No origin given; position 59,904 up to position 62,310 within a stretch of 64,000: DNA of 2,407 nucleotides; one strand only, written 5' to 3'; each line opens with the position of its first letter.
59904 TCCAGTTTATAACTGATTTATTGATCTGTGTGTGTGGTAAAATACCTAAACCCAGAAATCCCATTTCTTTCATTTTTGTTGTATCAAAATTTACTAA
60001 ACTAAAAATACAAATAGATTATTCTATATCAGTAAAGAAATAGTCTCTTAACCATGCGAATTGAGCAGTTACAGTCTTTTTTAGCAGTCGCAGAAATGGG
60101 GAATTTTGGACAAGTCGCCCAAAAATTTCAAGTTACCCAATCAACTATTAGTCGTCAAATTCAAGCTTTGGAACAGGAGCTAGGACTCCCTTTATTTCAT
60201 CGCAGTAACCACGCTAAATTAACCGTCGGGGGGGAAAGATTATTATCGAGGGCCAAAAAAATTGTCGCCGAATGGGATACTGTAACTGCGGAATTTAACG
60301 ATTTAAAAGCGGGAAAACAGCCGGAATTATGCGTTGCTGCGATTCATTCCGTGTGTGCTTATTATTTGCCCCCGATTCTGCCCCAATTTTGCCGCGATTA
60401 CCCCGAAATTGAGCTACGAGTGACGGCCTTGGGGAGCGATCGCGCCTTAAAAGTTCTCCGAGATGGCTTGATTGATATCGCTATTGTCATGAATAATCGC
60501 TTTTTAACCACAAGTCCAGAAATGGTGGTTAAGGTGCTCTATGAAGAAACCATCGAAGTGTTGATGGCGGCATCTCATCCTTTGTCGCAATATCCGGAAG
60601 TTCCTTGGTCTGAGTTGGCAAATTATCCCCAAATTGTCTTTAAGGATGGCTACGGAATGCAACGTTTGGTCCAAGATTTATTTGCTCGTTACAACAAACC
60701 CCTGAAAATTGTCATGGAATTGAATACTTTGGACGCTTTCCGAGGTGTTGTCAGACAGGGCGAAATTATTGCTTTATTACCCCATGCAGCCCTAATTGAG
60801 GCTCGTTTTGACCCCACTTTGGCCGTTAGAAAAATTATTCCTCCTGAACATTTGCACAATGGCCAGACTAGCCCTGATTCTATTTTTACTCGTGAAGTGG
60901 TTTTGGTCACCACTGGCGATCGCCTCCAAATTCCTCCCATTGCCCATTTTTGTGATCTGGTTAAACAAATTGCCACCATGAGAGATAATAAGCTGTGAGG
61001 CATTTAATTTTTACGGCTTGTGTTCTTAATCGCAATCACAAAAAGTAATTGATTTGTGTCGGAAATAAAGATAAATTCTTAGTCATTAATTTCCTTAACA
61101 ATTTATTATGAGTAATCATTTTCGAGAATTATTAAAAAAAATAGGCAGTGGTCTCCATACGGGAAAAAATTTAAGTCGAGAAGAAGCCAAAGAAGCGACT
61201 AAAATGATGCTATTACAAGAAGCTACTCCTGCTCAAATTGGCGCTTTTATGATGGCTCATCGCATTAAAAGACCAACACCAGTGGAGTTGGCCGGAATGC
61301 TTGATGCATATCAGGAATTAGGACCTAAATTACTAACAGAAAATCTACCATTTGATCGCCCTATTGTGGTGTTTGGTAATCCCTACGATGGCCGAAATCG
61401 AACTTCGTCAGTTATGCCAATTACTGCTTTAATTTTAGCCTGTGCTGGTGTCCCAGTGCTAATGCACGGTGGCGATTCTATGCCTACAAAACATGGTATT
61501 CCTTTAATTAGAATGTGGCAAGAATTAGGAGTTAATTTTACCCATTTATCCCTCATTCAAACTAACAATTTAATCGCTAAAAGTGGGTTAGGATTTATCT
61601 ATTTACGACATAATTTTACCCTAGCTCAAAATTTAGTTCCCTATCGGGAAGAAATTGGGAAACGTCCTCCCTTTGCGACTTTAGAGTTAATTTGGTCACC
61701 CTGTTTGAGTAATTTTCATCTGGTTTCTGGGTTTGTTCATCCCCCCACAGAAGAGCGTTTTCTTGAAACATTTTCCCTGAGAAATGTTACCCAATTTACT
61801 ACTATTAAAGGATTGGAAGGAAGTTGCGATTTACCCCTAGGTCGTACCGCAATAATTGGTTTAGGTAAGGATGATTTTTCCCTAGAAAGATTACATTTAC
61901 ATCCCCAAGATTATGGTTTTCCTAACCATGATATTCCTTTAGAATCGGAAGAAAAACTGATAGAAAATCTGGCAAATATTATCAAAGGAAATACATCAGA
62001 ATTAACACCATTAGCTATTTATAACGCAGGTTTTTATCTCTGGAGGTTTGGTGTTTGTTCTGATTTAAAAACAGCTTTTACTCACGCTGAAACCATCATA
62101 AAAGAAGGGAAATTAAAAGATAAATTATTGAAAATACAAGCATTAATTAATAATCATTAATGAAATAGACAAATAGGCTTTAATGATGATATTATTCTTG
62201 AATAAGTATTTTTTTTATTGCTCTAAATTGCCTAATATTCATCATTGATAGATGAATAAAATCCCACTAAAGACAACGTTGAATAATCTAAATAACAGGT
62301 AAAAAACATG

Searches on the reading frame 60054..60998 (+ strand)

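Call 60: search_protein_families(library=pfam, proteins=[window:60054-60998:+], max_evalue=0.00001)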
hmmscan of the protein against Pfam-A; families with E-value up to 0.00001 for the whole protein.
window:60054-60998:+ (314 aa): 2 families
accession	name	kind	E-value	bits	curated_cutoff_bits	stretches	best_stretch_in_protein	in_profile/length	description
PF03466.25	LysR_substrate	-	3.7e-42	144.5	28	1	86-305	2-206/209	LysR substrate binding domain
PF00126.33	HTH_1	-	3.7e-19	68.9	26.6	1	3-61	1-60/60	Bacterial regulatory helix-turn-helix protein, lysR family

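Call 61: search_protein_families(library=ncbifam, proteins=[window:60054-60998:+], max_evalue=1e-10)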
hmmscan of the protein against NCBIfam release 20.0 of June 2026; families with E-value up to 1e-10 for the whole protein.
window:60054-60998:+ (314 aa): 45 families (the best 25 are shown)
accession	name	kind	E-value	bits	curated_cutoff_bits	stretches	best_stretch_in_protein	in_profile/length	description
NF040786.1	LysR_Sec_metab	equivalog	6.1e-39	133.8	250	1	1-259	1-262/298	selenium metabolism-associated LysR family transcriptional regulator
NF053705.1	TransRegGltCGpos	equivalog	3.5e-38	131.5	350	1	1-258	1-257/300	glutamate biosynthesis transcriptional regulator GltC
NF008416.0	PRK11242.1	equivalog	3.2e-36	125.2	277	1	3-247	3-246/300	transcriptional regulator CynR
NF047520.1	trans_act_CidR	equivalog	5.7e-33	114.3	415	1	1-246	1-244/292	cidABC operon transcriptional activator CidR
TIGR03339.1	phn_lysR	subfamily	4.7e-32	111.4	341.1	1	5-261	1-249/279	aminoethylphosphonate catabolism associated LysR family transcriptional regulator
NF045775.1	acetoin_reg_AlsR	exception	7.2e-32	111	430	1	1-247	1-247/290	acetoin biosynthesis transcriptional regulator AlsR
NF047354.1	trans_reg_GltC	equivalog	1.6e-28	100.1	300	1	1-191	1-191/290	glutamate biosynthesis transcriptional regulator GltC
NF008722.0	PRK11716.1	equivalog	2e-28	99.3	246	1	1-247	1-246/293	HTH-type transcriptional activator IlvY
NF009327.0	PRK12684.1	subfamily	1.9e-27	96.3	402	1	1-247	1-248/313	CysB family HTH-type transcriptional regulator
NF009326.0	PRK12681.1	equivalog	3.5e-26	92.4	436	1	1-246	1-247/324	HTH-type transcriptional regulator CysB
NF008352.0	PRK11139.1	subfamily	7e-26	91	288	1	5-175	10-173/305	transcriptional regulator GcvA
NF007385.0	PRK09906.1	equivalog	6e-25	88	356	1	1-243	1-242/296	DNA-binding transcriptional regulator HcaR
TIGR02424.1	TF_pcaQ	equivalog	2.9e-24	85.5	303.8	1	4-212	6-214/300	pca operon transcription factor PcaQ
NF008361.0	PRK11151.1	equivalog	6.2e-24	84.8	329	1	1-256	1-254/305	DNA-binding transcriptional regulator OxyR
NF009324.0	PRK12679.1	equivalog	7.2e-23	81.2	491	1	17-245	18-246/316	HTH-type transcriptional regulator Cbl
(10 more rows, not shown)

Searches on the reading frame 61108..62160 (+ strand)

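Call 60: search_protein_families(library=pfam, proteins=[window:61108-62160:+], max_evalue=0.00001)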
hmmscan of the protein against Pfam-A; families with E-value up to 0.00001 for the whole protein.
window:61108-62160:+ (350 aa): 2 families
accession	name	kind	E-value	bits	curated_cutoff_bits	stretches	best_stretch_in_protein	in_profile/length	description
PF02885.22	Glycos_trans_3N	-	4.1e-17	62.1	26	1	7-71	2-62/63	Glycosyl transferase family, helical bundle domain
PF00591.27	Glycos_transf_3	-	2e-10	41.2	27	1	104-335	22-251/253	Glycosyl transferase family, a/b domain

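Call 61: search_protein_families(library=ncbifam, proteins=[window:61108-62160:+], max_evalue=1e-10)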
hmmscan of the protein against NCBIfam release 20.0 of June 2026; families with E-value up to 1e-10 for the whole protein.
window:61108-62160:+ (350 aa): 5 families
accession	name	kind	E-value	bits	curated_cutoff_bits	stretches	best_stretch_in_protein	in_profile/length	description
NF005635.0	PRK07394.1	equivalog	8.7e-152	505.4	287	1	1-349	1-346/348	hypothetical protein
TIGR01245.1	trpD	equivalog_domain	3e-27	95.8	199.05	1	16-344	4-328/330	anthranilate phosphoribosyltransferase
NF006005.0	PRK08136.1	equivalog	2.7e-25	89.4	185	1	5-239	3-231/314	DNA-binding protein YbiB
NF006564.0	PRK09071.1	equivalog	1.2e-24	86.9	257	1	3-255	11-255/335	glycosyl transferase family protein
NF011201.0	PRK14607.1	equivalog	7.3e-23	81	670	1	15-346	201-527/534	bifunctional anthranilate synthase component II/anthranilate phosphoribosyltransferase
